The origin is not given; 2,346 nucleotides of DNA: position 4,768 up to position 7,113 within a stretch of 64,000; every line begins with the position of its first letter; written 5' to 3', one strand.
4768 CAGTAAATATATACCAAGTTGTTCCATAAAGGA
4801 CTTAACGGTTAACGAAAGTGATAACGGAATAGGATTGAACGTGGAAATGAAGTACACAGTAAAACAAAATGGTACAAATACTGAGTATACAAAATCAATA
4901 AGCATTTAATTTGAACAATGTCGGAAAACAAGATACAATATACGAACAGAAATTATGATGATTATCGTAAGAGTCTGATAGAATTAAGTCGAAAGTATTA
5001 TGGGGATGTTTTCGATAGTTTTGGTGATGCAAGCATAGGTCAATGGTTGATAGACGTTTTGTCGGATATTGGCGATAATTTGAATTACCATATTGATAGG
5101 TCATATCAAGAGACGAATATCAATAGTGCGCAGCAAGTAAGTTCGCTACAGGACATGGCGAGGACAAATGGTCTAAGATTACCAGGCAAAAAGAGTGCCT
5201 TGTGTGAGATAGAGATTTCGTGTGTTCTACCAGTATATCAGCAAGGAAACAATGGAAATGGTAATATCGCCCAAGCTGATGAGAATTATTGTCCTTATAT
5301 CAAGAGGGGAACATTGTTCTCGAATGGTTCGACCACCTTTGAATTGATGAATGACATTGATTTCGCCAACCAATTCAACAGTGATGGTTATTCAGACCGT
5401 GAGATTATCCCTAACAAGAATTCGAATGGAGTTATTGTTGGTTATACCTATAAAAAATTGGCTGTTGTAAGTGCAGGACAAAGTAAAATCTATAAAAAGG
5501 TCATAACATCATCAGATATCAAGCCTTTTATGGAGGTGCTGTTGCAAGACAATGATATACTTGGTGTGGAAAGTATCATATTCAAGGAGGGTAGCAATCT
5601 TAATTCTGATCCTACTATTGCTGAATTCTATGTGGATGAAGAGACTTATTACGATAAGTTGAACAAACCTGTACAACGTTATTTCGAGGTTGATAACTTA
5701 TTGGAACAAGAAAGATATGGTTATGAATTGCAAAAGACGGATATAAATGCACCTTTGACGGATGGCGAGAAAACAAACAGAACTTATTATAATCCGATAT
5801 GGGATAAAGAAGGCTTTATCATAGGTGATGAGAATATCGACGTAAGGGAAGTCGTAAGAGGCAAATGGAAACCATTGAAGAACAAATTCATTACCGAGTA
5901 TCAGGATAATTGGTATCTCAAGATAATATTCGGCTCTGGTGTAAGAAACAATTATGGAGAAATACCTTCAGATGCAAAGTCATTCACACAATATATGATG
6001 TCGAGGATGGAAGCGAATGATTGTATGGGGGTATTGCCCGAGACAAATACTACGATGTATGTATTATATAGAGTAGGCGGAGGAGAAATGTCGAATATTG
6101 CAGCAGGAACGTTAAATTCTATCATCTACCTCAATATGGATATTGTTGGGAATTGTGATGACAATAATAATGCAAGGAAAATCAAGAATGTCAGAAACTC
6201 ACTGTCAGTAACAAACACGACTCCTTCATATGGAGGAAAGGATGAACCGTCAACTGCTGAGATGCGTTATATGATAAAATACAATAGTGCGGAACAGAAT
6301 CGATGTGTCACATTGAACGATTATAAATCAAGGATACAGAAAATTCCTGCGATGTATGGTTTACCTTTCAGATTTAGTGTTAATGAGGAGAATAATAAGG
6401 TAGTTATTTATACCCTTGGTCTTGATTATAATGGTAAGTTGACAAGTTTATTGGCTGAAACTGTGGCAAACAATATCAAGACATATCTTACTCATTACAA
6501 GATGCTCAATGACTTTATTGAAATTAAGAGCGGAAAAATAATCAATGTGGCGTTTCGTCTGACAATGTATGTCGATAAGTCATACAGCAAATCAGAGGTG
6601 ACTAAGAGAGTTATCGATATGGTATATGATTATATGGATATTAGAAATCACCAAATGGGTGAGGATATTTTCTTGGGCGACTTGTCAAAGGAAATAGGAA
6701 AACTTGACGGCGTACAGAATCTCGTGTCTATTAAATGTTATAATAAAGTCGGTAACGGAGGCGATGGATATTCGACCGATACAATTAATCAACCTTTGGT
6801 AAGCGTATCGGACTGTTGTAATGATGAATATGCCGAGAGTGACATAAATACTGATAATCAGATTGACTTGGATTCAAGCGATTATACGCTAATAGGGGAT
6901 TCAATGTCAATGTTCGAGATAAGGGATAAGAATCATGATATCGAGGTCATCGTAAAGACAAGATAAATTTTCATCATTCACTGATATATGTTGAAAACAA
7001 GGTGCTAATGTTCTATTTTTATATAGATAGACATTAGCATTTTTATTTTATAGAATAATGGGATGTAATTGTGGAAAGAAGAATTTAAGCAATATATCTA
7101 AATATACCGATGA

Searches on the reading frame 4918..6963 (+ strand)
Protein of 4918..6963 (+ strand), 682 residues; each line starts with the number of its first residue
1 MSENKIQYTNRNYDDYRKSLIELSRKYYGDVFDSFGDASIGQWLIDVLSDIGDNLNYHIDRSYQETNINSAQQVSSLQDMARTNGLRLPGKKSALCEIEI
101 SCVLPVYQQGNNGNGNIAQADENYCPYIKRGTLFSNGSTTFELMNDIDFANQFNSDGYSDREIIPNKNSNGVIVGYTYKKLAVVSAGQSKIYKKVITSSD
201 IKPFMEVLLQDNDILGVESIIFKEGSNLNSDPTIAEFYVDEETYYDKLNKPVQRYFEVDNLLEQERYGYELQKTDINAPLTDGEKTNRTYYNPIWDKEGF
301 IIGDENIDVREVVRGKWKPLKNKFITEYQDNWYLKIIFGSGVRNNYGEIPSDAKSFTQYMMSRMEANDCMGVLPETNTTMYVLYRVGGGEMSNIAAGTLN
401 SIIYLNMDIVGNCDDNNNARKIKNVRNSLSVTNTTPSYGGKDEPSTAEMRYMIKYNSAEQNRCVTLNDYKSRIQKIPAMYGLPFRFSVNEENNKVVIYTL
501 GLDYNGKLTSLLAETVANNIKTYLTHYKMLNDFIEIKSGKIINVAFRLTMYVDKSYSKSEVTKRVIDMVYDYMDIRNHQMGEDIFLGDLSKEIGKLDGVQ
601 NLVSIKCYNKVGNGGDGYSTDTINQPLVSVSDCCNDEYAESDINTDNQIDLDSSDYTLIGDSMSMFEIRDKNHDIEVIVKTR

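Call 26: search_protein_families(library=phrogs, proteins=[window:4918-6963:+], max_evalue=0.00001)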
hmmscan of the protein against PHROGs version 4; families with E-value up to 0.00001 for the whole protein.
window:4918-6963:+ (682 aa): 2 families
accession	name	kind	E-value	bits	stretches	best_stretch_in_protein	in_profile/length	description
phrog_219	-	tail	3.7e-12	46.6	1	324-585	216-437/598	baseplate wedge subunit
phrog_6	-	tail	1.8e-10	41.1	1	409-608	203-378/548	baseplate wedge subunit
